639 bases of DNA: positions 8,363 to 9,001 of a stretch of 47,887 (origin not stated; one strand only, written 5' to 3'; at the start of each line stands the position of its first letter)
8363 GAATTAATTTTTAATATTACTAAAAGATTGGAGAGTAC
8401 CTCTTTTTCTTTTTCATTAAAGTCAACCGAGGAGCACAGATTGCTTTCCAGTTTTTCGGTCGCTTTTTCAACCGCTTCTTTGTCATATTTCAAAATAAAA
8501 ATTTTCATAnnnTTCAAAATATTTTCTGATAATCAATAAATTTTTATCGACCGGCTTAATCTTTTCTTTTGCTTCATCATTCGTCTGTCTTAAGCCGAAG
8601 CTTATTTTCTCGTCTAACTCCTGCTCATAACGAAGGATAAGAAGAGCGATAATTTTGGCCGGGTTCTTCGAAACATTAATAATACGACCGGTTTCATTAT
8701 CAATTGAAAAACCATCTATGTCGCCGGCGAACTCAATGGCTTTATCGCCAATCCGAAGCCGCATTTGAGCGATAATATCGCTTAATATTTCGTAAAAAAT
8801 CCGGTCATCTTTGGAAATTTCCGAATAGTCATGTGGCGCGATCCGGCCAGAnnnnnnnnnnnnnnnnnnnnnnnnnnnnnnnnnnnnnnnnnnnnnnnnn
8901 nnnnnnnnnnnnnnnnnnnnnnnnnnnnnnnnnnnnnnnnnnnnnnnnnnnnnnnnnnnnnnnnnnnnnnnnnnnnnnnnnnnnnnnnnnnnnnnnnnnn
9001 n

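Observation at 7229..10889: Six-gene, tightly coupled surface operon: cargo-less dockerin, anchored cohesin-like protein, three membrane proteins and an output-less sensor-like protein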

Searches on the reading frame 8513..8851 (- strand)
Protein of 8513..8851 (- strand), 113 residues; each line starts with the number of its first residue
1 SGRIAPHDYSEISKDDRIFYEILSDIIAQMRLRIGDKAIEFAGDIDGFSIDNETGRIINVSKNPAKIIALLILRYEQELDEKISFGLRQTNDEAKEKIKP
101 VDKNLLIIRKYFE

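Call 70: search_solved_structures(query=A6, max_evalue=10, show_alignments=2)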
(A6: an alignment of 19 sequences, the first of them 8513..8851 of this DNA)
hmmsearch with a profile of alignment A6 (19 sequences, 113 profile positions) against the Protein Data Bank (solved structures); distinct sequences matched with E-value up to 10: 2.
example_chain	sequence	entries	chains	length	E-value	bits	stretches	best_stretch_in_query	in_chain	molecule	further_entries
2bde_A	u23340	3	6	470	0.25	14.6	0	43-62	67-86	cytosolic IMP-GMP specific 5'-nucleotidase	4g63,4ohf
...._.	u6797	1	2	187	0.72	13.1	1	50-91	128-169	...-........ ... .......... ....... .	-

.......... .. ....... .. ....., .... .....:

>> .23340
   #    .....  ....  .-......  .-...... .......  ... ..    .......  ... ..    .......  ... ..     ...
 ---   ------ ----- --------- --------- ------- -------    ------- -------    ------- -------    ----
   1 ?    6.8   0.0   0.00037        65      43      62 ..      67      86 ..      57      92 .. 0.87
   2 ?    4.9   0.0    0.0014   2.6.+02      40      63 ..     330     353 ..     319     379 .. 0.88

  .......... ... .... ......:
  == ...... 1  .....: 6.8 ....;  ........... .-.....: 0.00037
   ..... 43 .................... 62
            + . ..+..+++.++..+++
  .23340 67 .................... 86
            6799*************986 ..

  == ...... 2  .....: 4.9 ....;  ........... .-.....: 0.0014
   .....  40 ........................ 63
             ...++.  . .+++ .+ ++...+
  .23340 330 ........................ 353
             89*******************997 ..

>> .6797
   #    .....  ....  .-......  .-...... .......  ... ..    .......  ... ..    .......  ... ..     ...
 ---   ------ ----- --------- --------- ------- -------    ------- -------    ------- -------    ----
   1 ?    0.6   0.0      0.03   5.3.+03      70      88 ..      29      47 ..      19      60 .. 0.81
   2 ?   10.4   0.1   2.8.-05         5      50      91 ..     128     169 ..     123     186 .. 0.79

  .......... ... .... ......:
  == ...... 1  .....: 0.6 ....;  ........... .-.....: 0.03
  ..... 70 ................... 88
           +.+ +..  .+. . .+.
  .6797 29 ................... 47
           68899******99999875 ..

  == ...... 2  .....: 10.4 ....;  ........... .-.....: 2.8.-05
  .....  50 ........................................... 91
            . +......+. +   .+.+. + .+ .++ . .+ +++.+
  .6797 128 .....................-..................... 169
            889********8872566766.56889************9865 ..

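Call 77: search_protein_representatives(alignment_id=A6)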
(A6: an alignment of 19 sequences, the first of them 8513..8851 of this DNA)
Query: 19 sequences, 113 profile positions. Proteins with E-value up to 0.001 (for the whole library): 126; up to 1e-10: 95; up to 1e-30: 24. The best 126 are listed.
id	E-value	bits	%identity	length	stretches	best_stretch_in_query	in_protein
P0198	7.1e-49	180.7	-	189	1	2-113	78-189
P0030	2.6e-48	178.9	-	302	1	2-113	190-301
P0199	1.8e-47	176.2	-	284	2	3-113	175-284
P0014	7.3e-47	174.2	-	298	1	2-113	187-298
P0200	1.0e-43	164.1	-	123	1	2-113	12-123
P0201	3.5e-39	149.4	-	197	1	2-112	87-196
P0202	5.7e-39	148.8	-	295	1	2-113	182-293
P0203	4.8e-37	142.6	-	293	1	2-112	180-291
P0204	3.6e-35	136.5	-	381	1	2-92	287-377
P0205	4.8e-35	136.1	-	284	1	2-113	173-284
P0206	6.5e-35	135.7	-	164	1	2-89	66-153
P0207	7.3e-35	135.5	-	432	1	2-92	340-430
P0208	9.8e-35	135.1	-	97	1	4-89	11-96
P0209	7.2e-34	132.3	-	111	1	2-92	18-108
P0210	7.8e-34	132.2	-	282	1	2-89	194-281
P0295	4.9e-06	42.7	-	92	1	16-91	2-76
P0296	8.6e-06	41.9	-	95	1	14-82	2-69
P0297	2.7e-05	40.3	-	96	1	16-88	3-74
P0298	2.9e-05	40.2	-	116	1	16-82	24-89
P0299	3.6e-05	39.9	-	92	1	16-80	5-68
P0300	3.7e-05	39.8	-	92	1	19-97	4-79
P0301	3.9e-05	39.7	-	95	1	15-95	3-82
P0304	9.7e-05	38.5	-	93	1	20-91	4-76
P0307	1.9e-04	37.5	-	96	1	13-90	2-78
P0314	5.1e-04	36.2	-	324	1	22-90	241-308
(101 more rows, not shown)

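Call 78: search_protein_families(library=pfam, proteins=[P0295, P0296, P0297, P0299, P0300, P0301, P0304, P0307, P0314, P0298], max_evalue=0.01)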
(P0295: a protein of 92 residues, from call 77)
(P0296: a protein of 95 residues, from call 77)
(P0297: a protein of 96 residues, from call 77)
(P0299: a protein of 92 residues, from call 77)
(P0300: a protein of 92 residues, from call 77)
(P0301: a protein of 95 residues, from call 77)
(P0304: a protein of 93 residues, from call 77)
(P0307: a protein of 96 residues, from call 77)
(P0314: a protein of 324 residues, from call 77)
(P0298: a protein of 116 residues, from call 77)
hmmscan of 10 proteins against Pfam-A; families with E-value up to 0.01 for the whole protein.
P0295 (92 aa): 0 families

P0296 (95 aa): 0 families

P0297 (96 aa): 0 families

P0299 (92 aa): 0 families

P0300 (92 aa): 0 families

P0301 (95 aa): 0 families

P0304 (93 aa): 0 families

P0307 (96 aa): 0 families

P0314 (324 aa): 0 families

P0298 (116 aa): 0 families
